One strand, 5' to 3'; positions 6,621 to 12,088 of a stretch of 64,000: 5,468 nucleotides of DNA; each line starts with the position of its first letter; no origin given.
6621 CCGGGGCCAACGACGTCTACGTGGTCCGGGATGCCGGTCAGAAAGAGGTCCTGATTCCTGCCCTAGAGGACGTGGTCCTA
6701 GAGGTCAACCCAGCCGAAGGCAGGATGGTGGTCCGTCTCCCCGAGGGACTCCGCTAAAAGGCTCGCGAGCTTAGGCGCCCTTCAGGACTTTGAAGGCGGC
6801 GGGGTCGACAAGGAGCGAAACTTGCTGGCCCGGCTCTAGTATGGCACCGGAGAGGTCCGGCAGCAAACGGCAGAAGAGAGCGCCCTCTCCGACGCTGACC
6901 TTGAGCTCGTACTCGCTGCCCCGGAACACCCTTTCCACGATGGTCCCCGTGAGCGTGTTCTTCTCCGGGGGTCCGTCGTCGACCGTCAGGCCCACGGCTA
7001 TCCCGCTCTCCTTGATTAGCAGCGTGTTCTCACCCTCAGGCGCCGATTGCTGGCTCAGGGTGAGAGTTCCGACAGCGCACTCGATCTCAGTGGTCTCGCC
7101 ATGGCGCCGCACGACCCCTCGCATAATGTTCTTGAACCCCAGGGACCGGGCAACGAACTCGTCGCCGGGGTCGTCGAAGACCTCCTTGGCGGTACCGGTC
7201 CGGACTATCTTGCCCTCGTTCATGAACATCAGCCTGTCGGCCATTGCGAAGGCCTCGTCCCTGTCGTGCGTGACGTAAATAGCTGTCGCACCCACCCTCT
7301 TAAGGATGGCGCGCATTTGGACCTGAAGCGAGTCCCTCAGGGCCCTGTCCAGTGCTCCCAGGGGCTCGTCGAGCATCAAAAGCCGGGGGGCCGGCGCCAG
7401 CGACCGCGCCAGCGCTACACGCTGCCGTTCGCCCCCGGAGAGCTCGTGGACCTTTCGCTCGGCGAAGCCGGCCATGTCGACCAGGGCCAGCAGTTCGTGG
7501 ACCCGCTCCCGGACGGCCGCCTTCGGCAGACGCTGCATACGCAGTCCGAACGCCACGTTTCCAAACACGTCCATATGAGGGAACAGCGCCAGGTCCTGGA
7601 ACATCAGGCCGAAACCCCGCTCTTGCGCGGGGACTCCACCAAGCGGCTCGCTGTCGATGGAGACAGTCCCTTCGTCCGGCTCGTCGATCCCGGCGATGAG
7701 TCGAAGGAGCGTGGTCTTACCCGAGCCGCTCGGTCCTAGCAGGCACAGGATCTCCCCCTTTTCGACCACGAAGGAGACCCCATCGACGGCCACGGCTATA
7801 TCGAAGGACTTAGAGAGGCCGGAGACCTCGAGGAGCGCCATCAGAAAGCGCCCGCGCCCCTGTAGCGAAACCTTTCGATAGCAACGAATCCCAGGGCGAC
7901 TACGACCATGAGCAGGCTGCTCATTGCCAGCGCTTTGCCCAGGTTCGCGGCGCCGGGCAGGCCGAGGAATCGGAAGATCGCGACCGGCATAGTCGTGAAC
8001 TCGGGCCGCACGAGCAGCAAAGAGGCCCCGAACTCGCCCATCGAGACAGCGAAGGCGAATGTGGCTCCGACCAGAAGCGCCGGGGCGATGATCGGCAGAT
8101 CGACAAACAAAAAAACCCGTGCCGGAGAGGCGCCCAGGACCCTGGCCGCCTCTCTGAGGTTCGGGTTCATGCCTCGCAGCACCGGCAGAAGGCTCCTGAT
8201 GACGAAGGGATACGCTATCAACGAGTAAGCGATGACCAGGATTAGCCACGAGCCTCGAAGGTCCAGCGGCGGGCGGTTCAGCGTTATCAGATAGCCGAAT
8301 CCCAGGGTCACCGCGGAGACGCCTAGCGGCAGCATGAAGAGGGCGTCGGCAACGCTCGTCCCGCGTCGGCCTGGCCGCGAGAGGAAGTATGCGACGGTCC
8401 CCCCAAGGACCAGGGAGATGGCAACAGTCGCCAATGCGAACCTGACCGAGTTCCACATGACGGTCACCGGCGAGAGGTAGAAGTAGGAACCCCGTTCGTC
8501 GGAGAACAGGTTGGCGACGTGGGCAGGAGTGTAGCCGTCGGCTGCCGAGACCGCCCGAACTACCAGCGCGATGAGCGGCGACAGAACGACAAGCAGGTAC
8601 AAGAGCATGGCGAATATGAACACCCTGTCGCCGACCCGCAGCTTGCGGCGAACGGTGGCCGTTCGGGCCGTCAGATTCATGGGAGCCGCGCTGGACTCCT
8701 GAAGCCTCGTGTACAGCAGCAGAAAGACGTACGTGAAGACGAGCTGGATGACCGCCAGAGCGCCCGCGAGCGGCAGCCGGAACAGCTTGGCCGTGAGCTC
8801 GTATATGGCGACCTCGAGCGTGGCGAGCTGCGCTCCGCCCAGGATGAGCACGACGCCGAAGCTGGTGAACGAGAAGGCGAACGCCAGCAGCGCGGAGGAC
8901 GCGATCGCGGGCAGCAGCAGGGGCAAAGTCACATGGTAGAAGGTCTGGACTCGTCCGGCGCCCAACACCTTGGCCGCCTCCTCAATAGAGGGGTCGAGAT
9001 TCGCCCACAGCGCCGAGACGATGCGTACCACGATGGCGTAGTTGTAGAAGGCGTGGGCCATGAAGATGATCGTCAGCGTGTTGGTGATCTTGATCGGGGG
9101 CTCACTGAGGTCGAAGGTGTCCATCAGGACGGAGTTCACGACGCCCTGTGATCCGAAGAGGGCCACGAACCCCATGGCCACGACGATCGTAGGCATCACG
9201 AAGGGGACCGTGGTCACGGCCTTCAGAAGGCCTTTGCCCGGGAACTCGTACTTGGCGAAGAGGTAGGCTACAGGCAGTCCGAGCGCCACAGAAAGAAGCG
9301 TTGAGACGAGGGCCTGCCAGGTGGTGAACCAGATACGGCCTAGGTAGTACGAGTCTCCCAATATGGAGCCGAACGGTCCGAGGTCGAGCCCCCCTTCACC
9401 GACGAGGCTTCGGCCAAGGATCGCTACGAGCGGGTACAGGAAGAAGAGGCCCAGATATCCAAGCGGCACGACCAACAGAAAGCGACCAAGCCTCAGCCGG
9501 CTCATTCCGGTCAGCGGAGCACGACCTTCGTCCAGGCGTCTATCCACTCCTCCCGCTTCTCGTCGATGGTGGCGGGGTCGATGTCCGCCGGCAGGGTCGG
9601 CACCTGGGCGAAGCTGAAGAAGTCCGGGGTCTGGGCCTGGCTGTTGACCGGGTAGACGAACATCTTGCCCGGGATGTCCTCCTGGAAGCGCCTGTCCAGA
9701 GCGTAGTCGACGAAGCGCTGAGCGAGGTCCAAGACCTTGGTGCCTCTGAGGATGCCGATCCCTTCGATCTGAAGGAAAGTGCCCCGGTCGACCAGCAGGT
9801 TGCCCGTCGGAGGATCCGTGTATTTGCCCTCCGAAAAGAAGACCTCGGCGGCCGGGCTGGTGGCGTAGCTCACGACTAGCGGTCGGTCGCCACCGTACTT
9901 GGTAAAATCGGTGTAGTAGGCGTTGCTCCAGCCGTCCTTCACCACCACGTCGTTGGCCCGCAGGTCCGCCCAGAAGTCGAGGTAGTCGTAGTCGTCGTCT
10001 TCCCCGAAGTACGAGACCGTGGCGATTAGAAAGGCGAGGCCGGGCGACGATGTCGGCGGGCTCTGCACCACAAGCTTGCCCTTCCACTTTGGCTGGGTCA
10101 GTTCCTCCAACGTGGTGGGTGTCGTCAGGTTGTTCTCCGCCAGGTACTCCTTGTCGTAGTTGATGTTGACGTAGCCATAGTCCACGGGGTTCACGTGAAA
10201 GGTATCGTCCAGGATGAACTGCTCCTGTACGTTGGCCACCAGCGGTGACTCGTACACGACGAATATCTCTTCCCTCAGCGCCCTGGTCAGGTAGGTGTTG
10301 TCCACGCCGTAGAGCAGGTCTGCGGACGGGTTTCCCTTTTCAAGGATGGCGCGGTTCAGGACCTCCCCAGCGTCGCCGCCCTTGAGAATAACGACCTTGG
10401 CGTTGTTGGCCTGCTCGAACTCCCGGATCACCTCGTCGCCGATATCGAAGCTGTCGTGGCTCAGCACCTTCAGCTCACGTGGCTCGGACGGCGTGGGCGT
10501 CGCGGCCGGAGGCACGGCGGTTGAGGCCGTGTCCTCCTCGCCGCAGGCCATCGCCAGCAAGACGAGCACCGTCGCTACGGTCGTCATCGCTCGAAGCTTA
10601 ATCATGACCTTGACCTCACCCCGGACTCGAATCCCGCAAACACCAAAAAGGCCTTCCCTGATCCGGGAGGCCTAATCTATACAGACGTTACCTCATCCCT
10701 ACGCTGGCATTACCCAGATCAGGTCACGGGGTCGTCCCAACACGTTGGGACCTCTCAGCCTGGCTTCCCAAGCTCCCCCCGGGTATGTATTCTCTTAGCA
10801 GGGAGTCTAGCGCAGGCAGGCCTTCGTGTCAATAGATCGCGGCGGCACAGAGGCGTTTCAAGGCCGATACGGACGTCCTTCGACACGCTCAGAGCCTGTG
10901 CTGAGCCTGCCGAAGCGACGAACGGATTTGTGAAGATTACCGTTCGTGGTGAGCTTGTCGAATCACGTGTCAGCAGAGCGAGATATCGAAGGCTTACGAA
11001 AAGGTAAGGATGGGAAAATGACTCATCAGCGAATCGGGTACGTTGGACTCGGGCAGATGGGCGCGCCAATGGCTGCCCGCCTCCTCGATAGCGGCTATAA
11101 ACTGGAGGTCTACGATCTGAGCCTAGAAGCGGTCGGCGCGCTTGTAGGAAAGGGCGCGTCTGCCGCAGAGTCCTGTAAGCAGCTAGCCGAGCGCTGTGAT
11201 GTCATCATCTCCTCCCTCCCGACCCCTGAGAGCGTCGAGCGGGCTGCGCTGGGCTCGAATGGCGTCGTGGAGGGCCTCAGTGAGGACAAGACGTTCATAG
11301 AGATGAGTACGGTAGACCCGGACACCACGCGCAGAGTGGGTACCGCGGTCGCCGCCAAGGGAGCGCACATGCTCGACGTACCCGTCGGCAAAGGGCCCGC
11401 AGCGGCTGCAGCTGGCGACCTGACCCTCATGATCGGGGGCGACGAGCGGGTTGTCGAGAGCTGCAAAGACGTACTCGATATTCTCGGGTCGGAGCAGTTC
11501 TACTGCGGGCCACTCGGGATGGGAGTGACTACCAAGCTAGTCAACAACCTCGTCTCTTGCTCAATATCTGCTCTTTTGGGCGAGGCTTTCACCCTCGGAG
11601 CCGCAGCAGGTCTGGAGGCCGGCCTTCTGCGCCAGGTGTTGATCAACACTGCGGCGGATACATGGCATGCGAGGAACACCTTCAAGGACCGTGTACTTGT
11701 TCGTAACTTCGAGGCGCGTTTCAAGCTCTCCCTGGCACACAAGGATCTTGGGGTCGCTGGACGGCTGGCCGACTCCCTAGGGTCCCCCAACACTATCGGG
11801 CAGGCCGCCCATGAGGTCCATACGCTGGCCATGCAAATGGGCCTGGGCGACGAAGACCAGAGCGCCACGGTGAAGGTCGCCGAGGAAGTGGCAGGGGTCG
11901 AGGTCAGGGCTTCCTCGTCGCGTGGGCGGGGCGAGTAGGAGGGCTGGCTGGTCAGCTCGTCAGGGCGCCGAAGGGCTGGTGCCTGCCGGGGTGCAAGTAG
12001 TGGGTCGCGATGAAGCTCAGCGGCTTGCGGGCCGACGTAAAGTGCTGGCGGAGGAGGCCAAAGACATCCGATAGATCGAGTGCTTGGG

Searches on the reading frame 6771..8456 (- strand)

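Call 54: search_protein_families(library=pfam, proteins=[window:6771-8456:-], max_evalue=0.00001)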
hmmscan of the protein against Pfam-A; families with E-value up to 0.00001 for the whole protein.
window:6771-8456:- (561 aa): 3 families
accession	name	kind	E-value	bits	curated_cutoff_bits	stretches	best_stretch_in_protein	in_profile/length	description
PF00005.33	ABC_tran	-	3.2e-34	118.9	25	1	225-366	2-136/137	ABC transporter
PF08402.16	TOBE_2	-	1.3e-06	28.9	21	1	496-555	14-73/76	TOBE domain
PF03459.23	TOBE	-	9.8e-06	26.1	22.3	0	500-554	5-61/64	TOBE domain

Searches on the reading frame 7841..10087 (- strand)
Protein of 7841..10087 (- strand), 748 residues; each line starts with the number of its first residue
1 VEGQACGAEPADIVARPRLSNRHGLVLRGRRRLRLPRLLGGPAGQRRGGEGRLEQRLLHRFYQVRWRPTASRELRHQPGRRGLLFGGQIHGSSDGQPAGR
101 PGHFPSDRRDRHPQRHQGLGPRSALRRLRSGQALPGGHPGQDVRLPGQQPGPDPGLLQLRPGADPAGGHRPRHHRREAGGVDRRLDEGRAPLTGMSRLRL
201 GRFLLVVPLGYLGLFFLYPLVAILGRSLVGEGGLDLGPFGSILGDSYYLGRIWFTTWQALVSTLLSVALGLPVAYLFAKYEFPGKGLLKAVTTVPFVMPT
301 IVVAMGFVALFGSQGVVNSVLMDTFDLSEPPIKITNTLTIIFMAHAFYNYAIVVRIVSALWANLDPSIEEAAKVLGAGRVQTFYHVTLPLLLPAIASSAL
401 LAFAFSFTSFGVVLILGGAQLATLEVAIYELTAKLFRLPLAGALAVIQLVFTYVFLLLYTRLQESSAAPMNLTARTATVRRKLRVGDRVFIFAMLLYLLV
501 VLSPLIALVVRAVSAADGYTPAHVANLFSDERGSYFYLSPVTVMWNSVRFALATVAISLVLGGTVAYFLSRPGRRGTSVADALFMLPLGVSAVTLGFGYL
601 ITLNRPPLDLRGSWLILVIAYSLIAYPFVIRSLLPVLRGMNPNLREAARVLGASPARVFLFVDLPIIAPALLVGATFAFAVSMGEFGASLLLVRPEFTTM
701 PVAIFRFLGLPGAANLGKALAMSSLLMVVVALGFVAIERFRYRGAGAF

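Call 54: search_protein_families(library=pfam, proteins=[window:7841-10087:-], max_evalue=0.00001)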
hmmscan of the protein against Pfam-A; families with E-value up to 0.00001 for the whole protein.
window:7841-10087:- (748 aa): 1 family
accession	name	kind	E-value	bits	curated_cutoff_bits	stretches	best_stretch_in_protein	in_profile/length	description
PF00528.27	BPD_transp_1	-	1.4e-21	77.5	26.4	2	270-462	1-178/184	Binding-protein-dependent transport system inner membrane component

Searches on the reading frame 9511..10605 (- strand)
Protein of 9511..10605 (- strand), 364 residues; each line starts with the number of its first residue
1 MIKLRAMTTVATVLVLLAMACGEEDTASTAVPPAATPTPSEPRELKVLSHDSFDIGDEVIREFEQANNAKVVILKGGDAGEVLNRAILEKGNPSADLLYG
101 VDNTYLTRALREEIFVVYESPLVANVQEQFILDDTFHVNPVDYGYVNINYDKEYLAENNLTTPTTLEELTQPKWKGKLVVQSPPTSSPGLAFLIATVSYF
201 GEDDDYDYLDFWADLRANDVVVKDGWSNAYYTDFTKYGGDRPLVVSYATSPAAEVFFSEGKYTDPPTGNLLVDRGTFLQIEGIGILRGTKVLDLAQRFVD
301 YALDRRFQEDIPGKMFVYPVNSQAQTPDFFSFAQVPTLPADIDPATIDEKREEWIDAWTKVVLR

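Call 54: search_protein_families(library=pfam, proteins=[window:9511-10605:-], max_evalue=0.00001)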
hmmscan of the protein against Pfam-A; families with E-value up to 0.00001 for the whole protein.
window:9511-10605:- (364 aa): 1 family
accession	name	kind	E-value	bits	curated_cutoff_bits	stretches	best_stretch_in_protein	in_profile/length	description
PF13343.11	SBP_bac_6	-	2.1e-19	70.4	24.6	1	92-335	1-234/245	Bacterial extracellular solute-binding protein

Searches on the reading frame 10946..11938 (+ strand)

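Call 54: search_protein_families(library=pfam, proteins=[window:10946-11938:+], max_evalue=0.00001)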
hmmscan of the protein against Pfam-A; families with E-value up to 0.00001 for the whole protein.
window:10946-11938:+ (330 aa): 2 families
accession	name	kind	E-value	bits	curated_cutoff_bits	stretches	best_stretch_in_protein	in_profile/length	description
PF03446.21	NAD_binding_2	-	2.3e-43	148.4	21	1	29-187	1-159/161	NAD binding domain of 6-phosphogluconate dehydrogenase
PF14833.11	NAD_binding_11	-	5.1e-24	85.3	30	1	191-311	1-121/122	NAD-binding of NADP-dependent 3-hydroxyisobutyrate dehydrogenase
